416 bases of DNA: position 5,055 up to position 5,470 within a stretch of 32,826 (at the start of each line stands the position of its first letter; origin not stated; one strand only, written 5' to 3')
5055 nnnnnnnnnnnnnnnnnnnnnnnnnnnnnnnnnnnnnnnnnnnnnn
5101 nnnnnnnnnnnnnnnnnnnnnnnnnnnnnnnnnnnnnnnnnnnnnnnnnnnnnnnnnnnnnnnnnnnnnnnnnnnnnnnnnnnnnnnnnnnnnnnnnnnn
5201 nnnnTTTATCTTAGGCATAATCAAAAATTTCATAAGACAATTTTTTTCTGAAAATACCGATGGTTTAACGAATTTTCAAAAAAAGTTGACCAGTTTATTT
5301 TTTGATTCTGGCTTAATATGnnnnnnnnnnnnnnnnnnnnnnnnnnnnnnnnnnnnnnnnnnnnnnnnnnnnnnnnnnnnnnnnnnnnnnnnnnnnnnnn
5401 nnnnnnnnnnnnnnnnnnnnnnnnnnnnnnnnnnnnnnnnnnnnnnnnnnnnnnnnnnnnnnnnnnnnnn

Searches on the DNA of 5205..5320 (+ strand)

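Call 51: search_dna_similar(query=window:5205-5320:+, collection=plasmids, mode=distant, max_evalue=1, max_rows=10)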
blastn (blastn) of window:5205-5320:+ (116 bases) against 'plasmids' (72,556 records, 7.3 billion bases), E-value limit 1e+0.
Records with a match: 1; places in all: 1; records where one place covers at least 80% of the query: 0.
Best place of each record, by identity: 80-90% 1.
By first word of the organism name: Monoglobus 1.
By predicted mobility (MOB-suite, as given by PLSDB): non-mobilizable 1.
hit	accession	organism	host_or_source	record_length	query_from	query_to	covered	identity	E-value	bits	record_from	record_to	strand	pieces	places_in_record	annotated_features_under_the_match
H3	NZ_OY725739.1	Monoglobus pectinilyticus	-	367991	22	62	35%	85.4%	2e-2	45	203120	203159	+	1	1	hypothetical protein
